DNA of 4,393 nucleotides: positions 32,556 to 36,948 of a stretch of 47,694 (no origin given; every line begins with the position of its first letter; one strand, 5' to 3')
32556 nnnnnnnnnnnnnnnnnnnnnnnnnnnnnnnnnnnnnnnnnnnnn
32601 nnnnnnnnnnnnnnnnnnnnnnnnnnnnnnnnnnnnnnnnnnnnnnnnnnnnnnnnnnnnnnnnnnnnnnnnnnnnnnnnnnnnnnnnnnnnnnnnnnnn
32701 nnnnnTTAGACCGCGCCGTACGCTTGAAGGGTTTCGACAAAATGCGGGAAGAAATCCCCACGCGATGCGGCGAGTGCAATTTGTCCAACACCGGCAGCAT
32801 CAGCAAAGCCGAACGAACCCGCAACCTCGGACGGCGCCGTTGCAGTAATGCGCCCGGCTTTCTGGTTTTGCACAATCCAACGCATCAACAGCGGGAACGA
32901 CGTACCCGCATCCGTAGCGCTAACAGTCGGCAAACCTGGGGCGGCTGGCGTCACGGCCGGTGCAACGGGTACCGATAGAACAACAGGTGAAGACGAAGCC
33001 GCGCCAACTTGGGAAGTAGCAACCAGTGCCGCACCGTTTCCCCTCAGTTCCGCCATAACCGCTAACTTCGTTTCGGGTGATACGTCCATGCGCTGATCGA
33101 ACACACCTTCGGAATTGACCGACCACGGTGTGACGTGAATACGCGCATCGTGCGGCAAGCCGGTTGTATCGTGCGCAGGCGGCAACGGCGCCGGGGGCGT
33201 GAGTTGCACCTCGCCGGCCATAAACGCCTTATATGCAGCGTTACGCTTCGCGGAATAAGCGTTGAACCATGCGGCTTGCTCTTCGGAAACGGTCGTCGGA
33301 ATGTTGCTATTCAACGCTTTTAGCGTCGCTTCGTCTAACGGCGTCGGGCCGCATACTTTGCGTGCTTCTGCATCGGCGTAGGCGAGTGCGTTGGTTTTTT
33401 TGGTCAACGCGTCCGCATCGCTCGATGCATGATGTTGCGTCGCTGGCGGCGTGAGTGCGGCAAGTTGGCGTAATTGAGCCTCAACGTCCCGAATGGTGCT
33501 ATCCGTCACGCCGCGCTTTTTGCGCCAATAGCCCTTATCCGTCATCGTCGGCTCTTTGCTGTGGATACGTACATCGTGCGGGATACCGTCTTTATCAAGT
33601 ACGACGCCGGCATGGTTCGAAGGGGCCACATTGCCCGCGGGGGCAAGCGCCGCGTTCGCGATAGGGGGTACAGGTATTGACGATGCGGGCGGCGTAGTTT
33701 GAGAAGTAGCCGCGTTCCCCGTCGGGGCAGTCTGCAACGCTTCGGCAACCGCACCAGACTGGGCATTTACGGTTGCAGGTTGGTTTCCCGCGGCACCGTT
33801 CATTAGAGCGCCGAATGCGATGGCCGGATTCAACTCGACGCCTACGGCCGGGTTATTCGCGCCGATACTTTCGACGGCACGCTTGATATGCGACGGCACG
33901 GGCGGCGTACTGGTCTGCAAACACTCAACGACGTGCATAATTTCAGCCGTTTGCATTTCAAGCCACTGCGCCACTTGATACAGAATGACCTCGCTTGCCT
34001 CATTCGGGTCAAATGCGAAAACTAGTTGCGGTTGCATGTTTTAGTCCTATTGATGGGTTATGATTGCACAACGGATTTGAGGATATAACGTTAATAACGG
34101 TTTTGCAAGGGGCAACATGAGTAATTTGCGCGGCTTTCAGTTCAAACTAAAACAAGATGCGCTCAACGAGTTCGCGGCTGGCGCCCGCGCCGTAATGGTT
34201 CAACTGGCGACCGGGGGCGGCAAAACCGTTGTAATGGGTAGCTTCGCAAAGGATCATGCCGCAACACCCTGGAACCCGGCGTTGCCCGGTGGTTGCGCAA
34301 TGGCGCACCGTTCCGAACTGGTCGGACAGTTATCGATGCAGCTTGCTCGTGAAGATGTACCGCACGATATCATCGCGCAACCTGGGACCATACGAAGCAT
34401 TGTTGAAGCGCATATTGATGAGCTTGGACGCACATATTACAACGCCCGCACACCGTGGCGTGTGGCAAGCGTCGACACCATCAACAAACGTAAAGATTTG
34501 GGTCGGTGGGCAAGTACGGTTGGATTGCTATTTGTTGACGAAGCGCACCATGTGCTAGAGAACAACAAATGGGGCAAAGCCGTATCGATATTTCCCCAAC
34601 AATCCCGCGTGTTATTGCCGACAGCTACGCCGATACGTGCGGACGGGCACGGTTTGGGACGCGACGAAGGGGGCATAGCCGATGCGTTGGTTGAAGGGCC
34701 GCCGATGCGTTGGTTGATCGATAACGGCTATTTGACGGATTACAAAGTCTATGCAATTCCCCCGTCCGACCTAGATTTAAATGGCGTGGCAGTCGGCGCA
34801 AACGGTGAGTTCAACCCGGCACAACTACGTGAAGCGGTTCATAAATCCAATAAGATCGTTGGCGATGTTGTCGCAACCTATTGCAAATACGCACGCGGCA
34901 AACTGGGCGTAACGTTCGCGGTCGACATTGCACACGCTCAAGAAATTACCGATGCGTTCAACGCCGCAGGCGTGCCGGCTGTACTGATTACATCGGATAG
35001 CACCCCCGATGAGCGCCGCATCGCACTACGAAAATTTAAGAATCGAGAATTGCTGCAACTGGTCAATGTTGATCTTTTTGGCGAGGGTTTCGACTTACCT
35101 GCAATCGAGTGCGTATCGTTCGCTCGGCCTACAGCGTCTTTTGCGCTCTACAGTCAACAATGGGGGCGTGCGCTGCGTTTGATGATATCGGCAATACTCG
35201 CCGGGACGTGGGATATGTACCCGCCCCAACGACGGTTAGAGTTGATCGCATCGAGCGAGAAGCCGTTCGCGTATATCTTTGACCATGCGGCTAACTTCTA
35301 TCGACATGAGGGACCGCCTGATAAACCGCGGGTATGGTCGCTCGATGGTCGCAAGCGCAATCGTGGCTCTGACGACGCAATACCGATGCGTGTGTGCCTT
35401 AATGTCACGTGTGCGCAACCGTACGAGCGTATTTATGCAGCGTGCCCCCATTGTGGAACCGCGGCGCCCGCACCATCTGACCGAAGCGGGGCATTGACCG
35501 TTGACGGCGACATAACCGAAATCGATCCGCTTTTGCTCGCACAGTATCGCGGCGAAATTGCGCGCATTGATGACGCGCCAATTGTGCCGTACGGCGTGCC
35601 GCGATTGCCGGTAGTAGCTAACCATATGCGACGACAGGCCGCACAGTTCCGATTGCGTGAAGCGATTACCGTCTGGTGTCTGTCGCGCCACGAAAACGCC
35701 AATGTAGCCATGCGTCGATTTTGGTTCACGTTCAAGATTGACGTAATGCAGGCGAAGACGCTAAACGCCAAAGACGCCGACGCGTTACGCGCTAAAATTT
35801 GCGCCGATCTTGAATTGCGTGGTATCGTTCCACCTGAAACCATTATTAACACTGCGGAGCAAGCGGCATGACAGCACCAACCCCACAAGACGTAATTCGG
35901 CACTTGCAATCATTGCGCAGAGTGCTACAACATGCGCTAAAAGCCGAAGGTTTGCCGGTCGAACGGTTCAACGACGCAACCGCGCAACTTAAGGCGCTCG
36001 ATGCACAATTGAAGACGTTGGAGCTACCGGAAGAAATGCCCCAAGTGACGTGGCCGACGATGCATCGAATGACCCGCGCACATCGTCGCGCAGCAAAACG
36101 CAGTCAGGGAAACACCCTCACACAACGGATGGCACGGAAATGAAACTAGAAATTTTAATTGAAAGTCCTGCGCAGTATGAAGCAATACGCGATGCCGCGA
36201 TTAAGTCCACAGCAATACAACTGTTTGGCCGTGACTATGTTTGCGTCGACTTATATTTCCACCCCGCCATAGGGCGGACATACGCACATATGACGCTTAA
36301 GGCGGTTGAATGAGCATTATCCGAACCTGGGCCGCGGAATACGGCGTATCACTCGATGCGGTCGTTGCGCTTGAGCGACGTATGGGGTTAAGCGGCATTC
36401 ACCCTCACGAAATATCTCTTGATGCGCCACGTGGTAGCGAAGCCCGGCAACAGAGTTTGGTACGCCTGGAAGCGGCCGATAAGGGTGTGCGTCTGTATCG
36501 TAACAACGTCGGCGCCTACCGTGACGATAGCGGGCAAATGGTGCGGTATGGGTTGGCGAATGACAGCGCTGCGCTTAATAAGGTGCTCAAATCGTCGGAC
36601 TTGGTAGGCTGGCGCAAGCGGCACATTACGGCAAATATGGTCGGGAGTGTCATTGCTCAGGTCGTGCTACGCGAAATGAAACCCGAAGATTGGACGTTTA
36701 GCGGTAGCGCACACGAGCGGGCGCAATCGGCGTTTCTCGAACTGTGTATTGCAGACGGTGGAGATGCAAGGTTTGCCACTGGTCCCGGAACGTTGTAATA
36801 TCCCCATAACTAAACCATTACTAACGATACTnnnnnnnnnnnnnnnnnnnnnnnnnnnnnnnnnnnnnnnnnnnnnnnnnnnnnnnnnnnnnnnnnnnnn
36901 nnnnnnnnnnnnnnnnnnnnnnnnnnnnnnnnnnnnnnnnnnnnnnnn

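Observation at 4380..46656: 15-bp palindromic operator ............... sits inside the spacers of five further promoters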

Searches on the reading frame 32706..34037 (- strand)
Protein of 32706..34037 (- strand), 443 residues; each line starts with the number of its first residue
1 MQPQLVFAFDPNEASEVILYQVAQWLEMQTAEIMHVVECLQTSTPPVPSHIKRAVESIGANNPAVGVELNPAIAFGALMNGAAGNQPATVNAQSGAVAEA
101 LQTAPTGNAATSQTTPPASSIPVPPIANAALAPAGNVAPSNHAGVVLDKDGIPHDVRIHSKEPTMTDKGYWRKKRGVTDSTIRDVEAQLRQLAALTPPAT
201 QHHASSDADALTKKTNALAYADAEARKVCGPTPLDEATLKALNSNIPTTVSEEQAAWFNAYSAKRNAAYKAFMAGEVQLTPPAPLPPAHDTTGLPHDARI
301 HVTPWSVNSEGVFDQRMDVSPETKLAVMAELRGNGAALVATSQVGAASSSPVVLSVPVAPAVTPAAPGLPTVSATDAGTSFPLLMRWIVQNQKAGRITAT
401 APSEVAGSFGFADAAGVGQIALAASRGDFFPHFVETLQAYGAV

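Call 9: search_protein_families(library=pfam, proteins=[window:32706-34037:-], max_evalue=0.01)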
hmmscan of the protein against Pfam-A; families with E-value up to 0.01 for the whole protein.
window:32706-34037:- (443 aa): 0 families

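Call 10: search_protein_families(library=phrogs, proteins=[window:32706-34037:-], max_evalue=0.001)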
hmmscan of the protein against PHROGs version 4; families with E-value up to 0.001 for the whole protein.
window:32706-34037:- (443 aa): 2 families
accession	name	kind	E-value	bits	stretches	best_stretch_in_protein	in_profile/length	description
phrog_11133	-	unknown function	2.3e-16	61.4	1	98-239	87-236/320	-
phrog_29341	-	unknown function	6.7e-05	23.7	1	134-194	36-95/247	-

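Call 97: search_protein_families(library=ncbifam, proteins=[window:32706-34037:-], max_evalue=0.01)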
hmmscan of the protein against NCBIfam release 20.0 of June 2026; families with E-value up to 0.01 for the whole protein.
window:32706-34037:- (443 aa): 0 families

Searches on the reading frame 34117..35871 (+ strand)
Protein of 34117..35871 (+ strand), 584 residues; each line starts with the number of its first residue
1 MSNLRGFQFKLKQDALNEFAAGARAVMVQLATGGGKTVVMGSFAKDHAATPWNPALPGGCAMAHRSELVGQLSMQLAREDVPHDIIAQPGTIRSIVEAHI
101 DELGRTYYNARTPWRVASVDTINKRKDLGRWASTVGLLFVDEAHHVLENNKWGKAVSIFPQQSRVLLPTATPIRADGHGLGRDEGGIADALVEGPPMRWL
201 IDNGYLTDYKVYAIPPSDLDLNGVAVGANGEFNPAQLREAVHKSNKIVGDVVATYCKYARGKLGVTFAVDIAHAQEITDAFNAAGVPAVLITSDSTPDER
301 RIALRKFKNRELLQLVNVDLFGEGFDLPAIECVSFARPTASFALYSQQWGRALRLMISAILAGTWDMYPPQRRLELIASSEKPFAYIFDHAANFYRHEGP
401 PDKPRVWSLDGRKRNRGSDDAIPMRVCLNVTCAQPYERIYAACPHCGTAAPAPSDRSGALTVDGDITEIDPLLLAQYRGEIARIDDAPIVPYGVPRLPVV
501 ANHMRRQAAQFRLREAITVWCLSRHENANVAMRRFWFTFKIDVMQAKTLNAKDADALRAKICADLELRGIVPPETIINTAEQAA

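Call 9: search_protein_families(library=pfam, proteins=[window:34117-35871:+], max_evalue=0.01)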
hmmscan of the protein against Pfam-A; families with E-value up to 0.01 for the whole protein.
window:34117-35871:+ (584 aa): 3 families
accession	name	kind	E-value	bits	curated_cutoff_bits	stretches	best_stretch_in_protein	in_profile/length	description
PF00271.37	Helicase_C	-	1.3e-10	41.9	23.5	1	261-355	15-109/110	Helicase conserved C-terminal domain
PF04851.21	ResIII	-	2.2e-09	37.9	22.5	1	4-174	4-164/164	Type III restriction enzyme, res subunit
PF00270.35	DEAD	-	3.2e-06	27.4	26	1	13-173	5-161/167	DEAD/DEAH box helicase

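Call 10: search_protein_families(library=phrogs, proteins=[window:34117-35871:+], max_evalue=0.001)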
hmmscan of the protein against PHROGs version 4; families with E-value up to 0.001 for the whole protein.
window:34117-35871:+ (584 aa): 3 families
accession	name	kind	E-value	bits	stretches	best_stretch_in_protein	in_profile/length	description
phrog_16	-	DNA, RNA and nucleotide metabolism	4.8e-78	264.4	1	3-495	272-674/986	DNA helicase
phrog_16694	-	unknown function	3.8e-08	32.7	1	203-355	496-660/1010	-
phrog_9690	-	DNA, RNA and nucleotide metabolism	1.3e-07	32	1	197-368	100-269/306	DNA helicase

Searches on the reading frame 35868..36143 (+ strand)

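Call 57: search_protein_families(library=pfam, proteins=[window:35868-36143:+], max_evalue=0.05)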
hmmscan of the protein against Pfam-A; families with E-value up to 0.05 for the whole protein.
window:35868-36143:+ (91 aa): 1 family
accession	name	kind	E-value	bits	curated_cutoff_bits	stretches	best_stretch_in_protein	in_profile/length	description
PF16091.10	DUF4820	-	0.038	13.8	27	1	5-64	90-150/227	Domain of unknown function (DUF4820)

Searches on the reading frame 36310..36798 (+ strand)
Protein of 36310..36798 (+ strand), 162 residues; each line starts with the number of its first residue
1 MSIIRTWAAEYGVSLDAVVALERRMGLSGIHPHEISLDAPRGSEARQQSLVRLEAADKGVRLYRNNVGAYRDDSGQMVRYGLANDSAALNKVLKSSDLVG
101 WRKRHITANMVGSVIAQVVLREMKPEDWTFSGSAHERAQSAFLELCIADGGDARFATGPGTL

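Call 9: search_protein_families(library=pfam, proteins=[window:36310-36798:+], max_evalue=0.01)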
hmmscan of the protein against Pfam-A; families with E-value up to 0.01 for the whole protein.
window:36310-36798:+ (162 aa): 0 families

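Call 10: search_protein_families(library=phrogs, proteins=[window:36310-36798:+], max_evalue=0.001)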
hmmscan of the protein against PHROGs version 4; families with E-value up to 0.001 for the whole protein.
window:36310-36798:+ (162 aa): 1 family
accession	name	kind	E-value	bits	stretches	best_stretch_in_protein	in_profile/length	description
phrog_93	-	DNA, RNA and nucleotide metabolism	5.5e-11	42.8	1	1-160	310-432/613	endonuclease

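Call 97: search_protein_families(library=ncbifam, proteins=[window:36310-36798:+], max_evalue=0.01)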
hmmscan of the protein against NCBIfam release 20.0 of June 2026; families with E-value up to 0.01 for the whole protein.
window:36310-36798:+ (162 aa): 0 families
